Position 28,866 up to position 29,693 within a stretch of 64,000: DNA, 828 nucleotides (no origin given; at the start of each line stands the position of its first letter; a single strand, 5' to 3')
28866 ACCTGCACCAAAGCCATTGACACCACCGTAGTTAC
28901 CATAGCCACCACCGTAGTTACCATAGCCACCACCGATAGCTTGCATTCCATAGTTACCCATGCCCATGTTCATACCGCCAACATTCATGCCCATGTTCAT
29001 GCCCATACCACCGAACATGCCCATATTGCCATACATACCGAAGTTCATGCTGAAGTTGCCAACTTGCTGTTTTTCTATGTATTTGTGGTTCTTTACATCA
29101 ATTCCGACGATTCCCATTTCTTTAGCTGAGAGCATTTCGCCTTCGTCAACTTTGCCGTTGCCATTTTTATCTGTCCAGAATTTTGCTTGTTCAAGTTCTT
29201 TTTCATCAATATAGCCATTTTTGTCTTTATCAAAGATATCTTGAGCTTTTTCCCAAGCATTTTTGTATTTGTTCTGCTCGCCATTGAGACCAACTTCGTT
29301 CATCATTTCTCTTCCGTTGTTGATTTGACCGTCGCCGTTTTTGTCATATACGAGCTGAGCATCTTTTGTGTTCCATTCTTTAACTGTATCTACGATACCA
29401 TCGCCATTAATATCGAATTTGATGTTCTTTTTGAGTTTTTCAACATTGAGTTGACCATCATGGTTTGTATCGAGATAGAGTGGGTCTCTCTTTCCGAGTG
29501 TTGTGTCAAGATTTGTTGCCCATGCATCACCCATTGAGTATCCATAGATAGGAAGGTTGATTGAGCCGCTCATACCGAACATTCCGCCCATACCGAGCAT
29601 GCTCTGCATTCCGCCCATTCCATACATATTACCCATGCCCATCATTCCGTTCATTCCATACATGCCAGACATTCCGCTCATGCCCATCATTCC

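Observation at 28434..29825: Unclassifiable Gly/Met/Tyr-rich protein with five EF-hand-like calcium loops and a coiled coil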

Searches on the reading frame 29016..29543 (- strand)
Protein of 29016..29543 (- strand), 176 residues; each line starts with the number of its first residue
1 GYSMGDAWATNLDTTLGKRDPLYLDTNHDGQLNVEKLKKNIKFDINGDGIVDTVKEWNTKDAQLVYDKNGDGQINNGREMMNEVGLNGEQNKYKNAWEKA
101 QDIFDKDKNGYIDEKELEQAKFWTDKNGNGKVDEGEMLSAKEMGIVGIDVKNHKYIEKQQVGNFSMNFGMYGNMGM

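Call 28: find_related_loci(query=A2, collection=genome_contigs, flank=10000)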
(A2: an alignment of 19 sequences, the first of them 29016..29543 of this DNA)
Query A2 (176 aa) in genome_contigs; peptide patterns used: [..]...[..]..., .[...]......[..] (x = any residue, [..] = any of these).
42 stretches matched a pattern; 9 encode a relative of the query (tblastn E <= 1e-3); 8 distinct loci.
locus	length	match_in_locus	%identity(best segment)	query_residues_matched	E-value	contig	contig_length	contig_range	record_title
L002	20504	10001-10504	92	1-168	5e-102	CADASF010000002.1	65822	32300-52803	uncultured bacterium isolate RUG13580 genome assembly, contig: RUG13580_asm_2, whole genome shotgun sequence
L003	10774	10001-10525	78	1-176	1e-88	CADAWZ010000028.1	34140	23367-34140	uncultured bacterium isolate RUG13696 genome assembly, contig: RUG13696_asm_28, whole genome shotgun sequence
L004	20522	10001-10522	74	1-176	6e-86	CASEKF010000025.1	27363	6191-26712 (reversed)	uncultured bacterium isolate CO.B36.metabat-bins.133 genome assembly, contig: CO.B36.metabat-bins.133.fa_k141_13427853,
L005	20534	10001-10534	67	2-176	2e-77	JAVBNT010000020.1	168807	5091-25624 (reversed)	MAG: Candidatus Xenobia bacterium isolate EPI_MAG_00088 c_000002667320, whole genome shotgun sequence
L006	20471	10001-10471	68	5-162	4e-69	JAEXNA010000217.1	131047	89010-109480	MAG: Vulcanimicrobiota bacterium isolate bacterium k127_111785, whole genome shotgun sequence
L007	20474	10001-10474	67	4-162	3e-68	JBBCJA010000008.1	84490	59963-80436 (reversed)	MAG: Selenomonadaceae bacterium isolate MAG_CPA_14 P10A_000000037385, whole genome shotgun sequence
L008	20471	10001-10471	67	5-162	1e-67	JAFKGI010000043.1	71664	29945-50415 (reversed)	MAG: Vulcanimicrobiota bacterium isolate SCN18_25_8_15_R3_B_62_28 SCN18_25_8_15_R3_B_scaffold_261, whole genome shotgun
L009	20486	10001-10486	52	5-160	5e-50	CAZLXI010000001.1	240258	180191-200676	MAG TPA_asm: uncultured Lacihabitans sp. isolate SRP344714_co1_337 genome assembly, contig: NODE_101_length_240258_cov_3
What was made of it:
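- Tried and rejected: It worked with the narrower A2 (call 28).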

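Call 33: predict_structure(alignment_id=A1)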
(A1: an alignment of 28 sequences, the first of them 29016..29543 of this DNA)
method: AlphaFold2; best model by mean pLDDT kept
length: 176 residues; sequences in the alignment: 28
mean_pLDDT: 88.8   pTM: 0.83
mean pLDDT of the five models: 88.8, 88.8, 88.7, 86.4, 85.9
residues with pLDDT >= 90: 143; 70-90: 16; 50-70: 1; < 50: 16
segments of 3 or more residues with pLDDT < 50: 161-176
pLDDT, mean of each block of 10 residues (from residue 1): 91 86 95 92 92 94 96 94 93 95 96 97 95 96 96 90 42 39
secondary structure, 60 per line:
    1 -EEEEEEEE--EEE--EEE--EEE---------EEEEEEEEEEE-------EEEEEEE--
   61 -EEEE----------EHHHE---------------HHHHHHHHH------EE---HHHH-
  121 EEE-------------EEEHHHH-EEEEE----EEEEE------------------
elements in order: E2-9 E12-14 E17-19 E22-24 E34-44 E52-58 E62-65 H96-104 H116-119 E121-123 E137-139 H140-143 E145-149 E154-158
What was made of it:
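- On SPM domain (PF26745; FrpC/ApxIVA self-processing module): The AF2 core has pLDDT 88.8 (call 33).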

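Call 36: fold_search(model_id=the predicted structure, library=pdb)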
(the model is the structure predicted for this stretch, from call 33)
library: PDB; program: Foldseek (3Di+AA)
matches with E <= 10: 50; with E <= 0.001: 2
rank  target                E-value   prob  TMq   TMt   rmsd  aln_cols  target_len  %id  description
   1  6sjx_MODEL_1_A        4.5e-05  1.00  0.58  0.56   4.4       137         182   28  Precursor structure of the self-processing module of iron-regulated FrpC of N. Meningitidis with calcium ions (released 2020-02-26)
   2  6sjw_MODEL_1_A        5.4e-05  1.00  0.51  0.50   8.1       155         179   22  Structure of the self-processing module of iron-regulated FrpC of N. Meningitidis with calcium ions (released 2020-02-26)
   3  2ofj_C                1.5e+00  0.08  0.12  0.07   1.6        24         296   25  Crystal structure of the E190A mutant of o-succinylbenzoate synthase from Escherichia coli (released 2007-06-12)
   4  1fhu                  1.9e+00  0.08  0.12  0.07   1.6        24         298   25  CRYSTAL STRUCTURE ANALYSIS OF O-SUCCINYLBENZOATE SYNTHASE FROM E. COLI (released 2000-08-23)
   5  4bw8_B                3.6e+00  0.06  0.12  0.15  11.1        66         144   26  Calmodulin with small bend in central helix (released 2014-01-15)
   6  3k5m_A                3.8e+00  0.01  0.13  0.04  17.2       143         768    8  Crystal structure of E.coli Pol II-abasic DNA-ddGTP Lt(-2, 2) ternary complex (released 2010-02-02)
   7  9bb8                  4.5e+00  0.04  0.12  0.19  12.3        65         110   20  Crystal structure of human alpha parvalbumin (released 2024-12-04)
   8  1svb                  4.5e+00  0.01  0.11  0.07  25.8        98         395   19  ENVELOPE GLYCOPROTEIN FROM TICK-BORNE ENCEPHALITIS VIRUS (released 1996-06-10)
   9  3k57_A                5.1e+00  0.01  0.13  0.04  17.3       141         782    8  Crystal structure of E.coli Pol II-normal DNA-dATP ternary complex (released 2010-02-09)
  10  3fvd_A                5.4e+00  0.04  0.12  0.06   1.9        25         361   16  Crystal structure of a member of enolase superfamily from ROSEOVARIUS NUBINHIBENS ISM complexed with magnesium (released 2009-01-27)
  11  7pwo_C1               5.4e+00  0.01  0.09  0.08   6.6        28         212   14  Cryo-EM structure of Giardia lamblia ribosome at 2.75 A resolution (released 2022-04-20)
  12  4pg2_A                5.4e+00  0.01  0.11  0.08  13.0        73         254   10  The crystal structure of H-2Db with a S-glutathionylated peptide (released 2014-09-10)
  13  8q5d_B                5.7e+00  0.01  0.11  0.10  13.4        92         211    8  PfRH5 bound to monoclonal antibody MAD10-466 (released 2024-06-05)
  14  4o5i_M                6.1e+00  0.01  0.09  0.08  13.3        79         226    6  Crystal structure of broadly neutralizing antibody F045-092 in complex with A/Victoria/361/2011 (H3N2) influenza hemag (released 2014-04-16)
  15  7zki_7                6.1e+00  0.01  0.09  0.04  12.4        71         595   13  Cryo-EM structure of aIF1A:aIF5B:Met-tRNAiMet complex from a Pyrococcus abyssi 30S initiation complex (released 2022-07-20)
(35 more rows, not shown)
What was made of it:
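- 29031..29570 (-): Folded FrpC-type self-processing module with family-specific pre-cleavage strands, aa 86-265. Foldseek E=4.5e-5 (call 36).
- On Calmodulin-like EF-hand proteins: Calmodulin scores Foldseek E=3.6, probability 0.06 (call 36).
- Closest known: Calmodulin-type EF-hand proteins and dockerins. Different: Calmodulin scores Foldseek probability 0.06 (call 36).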

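Call 53: search_protein_families(library=pfam, proteins=[L006:10762-12549:+, L009:9365-10489:+, L007:13638-15530:+], max_evalue=0.01)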
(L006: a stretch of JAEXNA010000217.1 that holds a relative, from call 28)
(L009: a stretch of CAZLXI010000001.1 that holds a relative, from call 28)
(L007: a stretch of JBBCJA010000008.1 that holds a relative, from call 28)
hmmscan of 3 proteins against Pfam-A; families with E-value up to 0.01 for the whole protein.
L006:10762-12549:+ (595 aa): 0 families

L009:9365-10489:+ (374 aa): 3 families
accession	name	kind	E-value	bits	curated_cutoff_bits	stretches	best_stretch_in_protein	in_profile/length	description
PF00036.39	EF-hand_1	-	1.8e-06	27.5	25.4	0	312-332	3-23/29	EF hand domain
PF13405.12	EF-hand_6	-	0.0001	22.1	25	0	316-331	7-22/30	EF-hand domain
PF13202.12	EF-hand_5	-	0.00055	19.7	25.9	0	317-331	7-21/25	EF hand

L007:13638-15530:+ (630 aa): 0 families

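Call 62: search_protein_representatives(alignment_id=A3)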
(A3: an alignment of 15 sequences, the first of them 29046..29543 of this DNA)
Query: 15 sequences, 165 profile positions. Proteins with E-value up to 0.001 (for the whole library): 14313; up to 1e-10: 2934; up to 1e-30: 66. The best 150 are listed.
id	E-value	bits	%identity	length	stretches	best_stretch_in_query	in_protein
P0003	4.7e-86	303.3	-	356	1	3-164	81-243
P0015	1.6e-84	298.3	-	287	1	1-163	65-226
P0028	4.9e-66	238.2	-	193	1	2-160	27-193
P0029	8.6e-61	221.1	-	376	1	3-155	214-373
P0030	1.0e-60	220.9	-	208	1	3-155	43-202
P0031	1.3e-54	201.1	-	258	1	4-154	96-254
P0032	3.4e-48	180.2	-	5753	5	19-149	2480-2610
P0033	3.6e-46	173.6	-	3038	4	20-148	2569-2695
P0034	4.8e-46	173.2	-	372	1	2-163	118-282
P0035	3.9e-44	167.0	-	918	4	19-148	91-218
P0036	1.2e-43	165.3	-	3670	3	16-150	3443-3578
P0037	1.2e-43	165.3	-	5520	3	14-149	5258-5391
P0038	1.3e-43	165.2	-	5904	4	15-162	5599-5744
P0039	5.2e-43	163.3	-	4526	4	14-161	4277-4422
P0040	7.9e-43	162.7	-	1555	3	14-162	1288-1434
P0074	3.7e-34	134.5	-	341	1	20-149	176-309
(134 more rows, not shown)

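Call 68: find_encoding_contigs(protein=P0074, flank=8000, max_places=2)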
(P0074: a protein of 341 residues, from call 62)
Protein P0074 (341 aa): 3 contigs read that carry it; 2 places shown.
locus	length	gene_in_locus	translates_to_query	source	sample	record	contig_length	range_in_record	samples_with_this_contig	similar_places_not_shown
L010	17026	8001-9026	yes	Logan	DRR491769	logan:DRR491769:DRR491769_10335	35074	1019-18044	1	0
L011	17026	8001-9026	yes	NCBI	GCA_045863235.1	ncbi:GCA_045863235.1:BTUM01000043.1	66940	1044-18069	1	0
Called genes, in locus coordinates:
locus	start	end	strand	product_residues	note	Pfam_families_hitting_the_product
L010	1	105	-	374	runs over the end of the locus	?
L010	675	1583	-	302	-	PF01435:Peptidase_M48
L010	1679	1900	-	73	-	PF01176:eIF-1a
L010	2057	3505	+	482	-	-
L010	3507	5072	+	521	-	PF01011:PQQ (faint), PF13360:PQQ_2 (weak), PF13570:Beta-prop_ACSF4, PF13360:PQQ_2, PF13570:Beta-prop_ACSF4, PF13360:PQQ_2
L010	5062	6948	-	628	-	-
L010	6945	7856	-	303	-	PF00069:Pkinase, PF07714:PK_Tyr_Ser-Thr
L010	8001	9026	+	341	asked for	PF26745:SPM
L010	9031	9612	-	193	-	-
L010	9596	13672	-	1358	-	-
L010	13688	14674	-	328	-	-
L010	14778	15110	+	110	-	-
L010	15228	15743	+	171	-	-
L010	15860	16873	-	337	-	PF22007:DUF6930, PF23988:DUF7309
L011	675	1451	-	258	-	PF01435:Peptidase_M48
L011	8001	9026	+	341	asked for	PF26745:SPM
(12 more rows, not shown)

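Call 72: search_solved_structures(query=L006:10762-12549:+, max_evalue=1)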
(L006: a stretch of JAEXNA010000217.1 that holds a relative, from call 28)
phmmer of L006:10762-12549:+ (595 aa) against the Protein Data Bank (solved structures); distinct sequences matched with E-value up to 1: 1.
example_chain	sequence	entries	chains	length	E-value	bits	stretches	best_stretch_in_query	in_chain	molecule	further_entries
2kvq_E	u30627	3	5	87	0.96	11.3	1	249-320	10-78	NusE | 30S ribosomal protein S10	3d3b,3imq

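Call 73: search_protein_families(library=ncbifam, proteins=[L006:10762-12549:+, L007:13638-15530:+, L010:5062-6948:-], max_evalue=0.1)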
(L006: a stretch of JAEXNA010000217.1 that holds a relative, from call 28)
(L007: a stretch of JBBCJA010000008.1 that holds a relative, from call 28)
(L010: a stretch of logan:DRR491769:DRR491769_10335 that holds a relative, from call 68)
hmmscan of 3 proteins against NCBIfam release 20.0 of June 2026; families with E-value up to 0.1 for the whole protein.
L006:10762-12549:+ (595 aa): 2 families
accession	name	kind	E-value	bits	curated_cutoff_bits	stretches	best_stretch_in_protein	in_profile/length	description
NF011302.0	PRK14714.1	equivalog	0.0062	14.1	1791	1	420-483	660-721/1350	DNA-directed DNA polymerase II large subunit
NF002793.0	PRK02922.1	equivalog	0.041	13.9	105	0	31-60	34-64/68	cell surface composition regulator GlgS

L007:13638-15530:+ (630 aa): 2 families
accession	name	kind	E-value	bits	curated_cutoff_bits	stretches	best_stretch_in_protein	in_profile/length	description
NF049953.1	ribbon_DG_selen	exception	0.013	15.4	130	1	456-497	128-170/172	zinc ribbon-containing (seleno)protein DG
NF041910.1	HVO_0416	equivalog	0.042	13.8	80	0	467-494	26-54/58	HVO_0416 family zinc finger protein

L010:5062-6948:- (628 aa): 1 family
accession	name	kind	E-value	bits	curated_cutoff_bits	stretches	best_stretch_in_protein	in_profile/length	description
NF033829.0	plas_excl_MbeD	equivalog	0.06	13.7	60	0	95-116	46-67/69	MbeD family mobilization/exclusion protein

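Call 74: search_solved_structures(query=A3, max_evalue=0.01, show_alignments=1)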
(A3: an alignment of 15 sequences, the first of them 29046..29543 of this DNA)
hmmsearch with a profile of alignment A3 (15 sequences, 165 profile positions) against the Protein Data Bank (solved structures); distinct sequences matched with E-value up to 0.01: 14.
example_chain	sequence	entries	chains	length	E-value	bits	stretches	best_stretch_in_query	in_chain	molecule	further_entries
6sjx_A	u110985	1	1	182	1.5e-10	44.6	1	20-150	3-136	Iron-regulated protein FrpC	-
6sjw_A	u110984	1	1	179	1.6e-10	44.6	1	21-150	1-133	Iron-regulated protein FrpC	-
4aqr_A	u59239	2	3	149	0.0014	22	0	57-119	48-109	CALMODULIN-7 | CALMODULIN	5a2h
1rfj_A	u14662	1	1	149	0.0015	21.9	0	57-119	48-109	calmodulin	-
9qt9_E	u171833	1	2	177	0.0035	20.7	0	57-119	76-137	Calmodulin-1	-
2lc5_A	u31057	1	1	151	0.0044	20.4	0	65-119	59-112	Calmodulin, putative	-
6xy3_AAA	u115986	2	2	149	0.0045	20.3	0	55-119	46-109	Calmodulin-1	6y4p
6u3d_A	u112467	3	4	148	0.0047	20.3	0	56-119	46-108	Calmodulin-1 | Calmodulin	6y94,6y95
1qs7_A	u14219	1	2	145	0.0047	20.3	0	57-119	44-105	CALMODULIN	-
1vrk_A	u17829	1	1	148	0.0054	20.1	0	58-119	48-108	CALMODULIN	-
1qtx_A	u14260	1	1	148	0.0055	20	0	57-119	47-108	PROTEIN (CALMODULIN)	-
7jts_t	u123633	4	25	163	0.0069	19.7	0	57-119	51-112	Calmodulin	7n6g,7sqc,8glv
2lhh_A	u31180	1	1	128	0.0087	19.4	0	61-118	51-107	Calmodulin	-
1lkj_A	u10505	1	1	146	0.0099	19.2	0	61-119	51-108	Calmodulin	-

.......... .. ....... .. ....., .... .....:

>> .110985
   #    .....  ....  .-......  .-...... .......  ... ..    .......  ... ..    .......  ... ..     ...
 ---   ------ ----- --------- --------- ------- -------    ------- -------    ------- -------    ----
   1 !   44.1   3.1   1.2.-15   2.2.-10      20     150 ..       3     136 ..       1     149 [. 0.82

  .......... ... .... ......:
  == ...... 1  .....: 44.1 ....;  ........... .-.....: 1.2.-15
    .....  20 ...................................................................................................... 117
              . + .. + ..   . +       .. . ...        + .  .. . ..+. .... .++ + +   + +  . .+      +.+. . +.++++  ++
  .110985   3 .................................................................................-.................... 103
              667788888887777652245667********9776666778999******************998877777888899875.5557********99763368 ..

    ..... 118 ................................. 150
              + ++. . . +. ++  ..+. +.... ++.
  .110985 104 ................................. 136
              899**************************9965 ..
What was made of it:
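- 29031..29570 (-): Profile search E=1.5e-10 (call 74).
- On SPM domain (PF26745; FrpC/ApxIVA self-processing module): The family profile gives E=1.5e-10, with the next hit, calmodulin, at 1.4e-3 (call 74).
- The family profile gives E=1.5e-10, against 1.4e-3 for calmodulin (call 74).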
